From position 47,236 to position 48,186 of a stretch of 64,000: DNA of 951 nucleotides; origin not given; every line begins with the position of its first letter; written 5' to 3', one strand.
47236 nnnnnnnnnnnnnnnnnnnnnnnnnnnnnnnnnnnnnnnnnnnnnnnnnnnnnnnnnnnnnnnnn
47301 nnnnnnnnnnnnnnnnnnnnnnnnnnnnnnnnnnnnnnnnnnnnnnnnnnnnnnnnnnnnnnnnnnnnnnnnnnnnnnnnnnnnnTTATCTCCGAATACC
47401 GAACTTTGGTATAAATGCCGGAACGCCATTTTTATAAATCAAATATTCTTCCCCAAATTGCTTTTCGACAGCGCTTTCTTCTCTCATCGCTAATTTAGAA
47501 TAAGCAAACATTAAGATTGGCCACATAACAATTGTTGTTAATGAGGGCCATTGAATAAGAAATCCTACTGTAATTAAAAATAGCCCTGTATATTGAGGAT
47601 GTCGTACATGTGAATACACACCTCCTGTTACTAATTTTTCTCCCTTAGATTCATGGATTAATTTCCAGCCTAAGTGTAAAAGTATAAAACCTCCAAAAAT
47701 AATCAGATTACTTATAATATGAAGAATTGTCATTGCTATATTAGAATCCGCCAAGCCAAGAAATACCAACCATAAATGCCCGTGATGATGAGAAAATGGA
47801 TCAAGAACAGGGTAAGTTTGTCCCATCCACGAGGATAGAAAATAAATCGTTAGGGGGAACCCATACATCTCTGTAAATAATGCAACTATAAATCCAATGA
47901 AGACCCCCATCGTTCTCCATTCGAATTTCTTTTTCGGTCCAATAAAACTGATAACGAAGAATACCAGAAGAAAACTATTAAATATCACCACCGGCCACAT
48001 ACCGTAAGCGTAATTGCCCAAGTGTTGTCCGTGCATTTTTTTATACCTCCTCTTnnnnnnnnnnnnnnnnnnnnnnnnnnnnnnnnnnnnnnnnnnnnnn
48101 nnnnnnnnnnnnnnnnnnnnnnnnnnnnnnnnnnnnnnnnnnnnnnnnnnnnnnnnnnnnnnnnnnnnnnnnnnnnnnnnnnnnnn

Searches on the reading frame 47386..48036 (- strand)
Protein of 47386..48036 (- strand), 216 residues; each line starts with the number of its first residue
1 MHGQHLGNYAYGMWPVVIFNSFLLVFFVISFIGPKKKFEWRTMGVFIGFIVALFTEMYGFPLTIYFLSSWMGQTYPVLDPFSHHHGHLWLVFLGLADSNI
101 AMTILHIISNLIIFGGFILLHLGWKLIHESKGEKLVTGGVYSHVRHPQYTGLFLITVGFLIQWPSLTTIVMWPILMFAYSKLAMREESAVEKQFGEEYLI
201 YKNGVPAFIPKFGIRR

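Call 3: search_protein_families(library=pfam, proteins=[window:47386-48036:-], max_evalue=0.01)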
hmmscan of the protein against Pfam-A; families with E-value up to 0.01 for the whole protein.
window:47386-48036:- (216 aa): 6 families
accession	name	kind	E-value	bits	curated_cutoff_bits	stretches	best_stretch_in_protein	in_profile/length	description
PF04191.18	PEMT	-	1.3e-08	35.6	25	1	130-196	37-104/105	Phospholipid methyltransferase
PF04140.19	ICMT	-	3.2e-07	31.1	24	1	127-187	27-90/95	Isoprenylcysteine carboxyl methyltransferase (ICMT) family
PF01222.22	ERG4_ERG24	-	0.00056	19.2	27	1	125-207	341-425/432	Ergosterol biosynthesis ERG4/ERG24 family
PF06966.17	DUF1295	-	0.001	19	20.4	1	100-203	115-233/235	Protein of unknown function (DUF1295)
PF10031.14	DUF2273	-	0.0041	17.5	25.4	1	36-64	3-31/48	Small integral membrane protein (DUF2273)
PF02544.21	Steroid_dh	-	0.0095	16.4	22.6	1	89-198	25-138/150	3-oxo-5-alpha-steroid 4-dehydrogenase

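Call 8: search_protein_families(library=ncbifam, proteins=[window:47386-48036:-], max_evalue=0.001)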
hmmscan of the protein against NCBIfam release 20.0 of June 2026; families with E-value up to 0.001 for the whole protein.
window:47386-48036:- (216 aa): 2 families
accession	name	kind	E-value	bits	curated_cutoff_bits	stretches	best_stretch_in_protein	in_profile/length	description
TIGR04571.1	LmtA_Leptospira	exception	6.1e-13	49.1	325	1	137-212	90-166/252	lipid A Kdo2 1-phosphate O-methyltransferase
NF040696.1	isopcys_mtase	equivalog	9.4e-11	41.9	160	1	131-211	108-189/190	protein-S-isoprenylcysteine O-methyltransferase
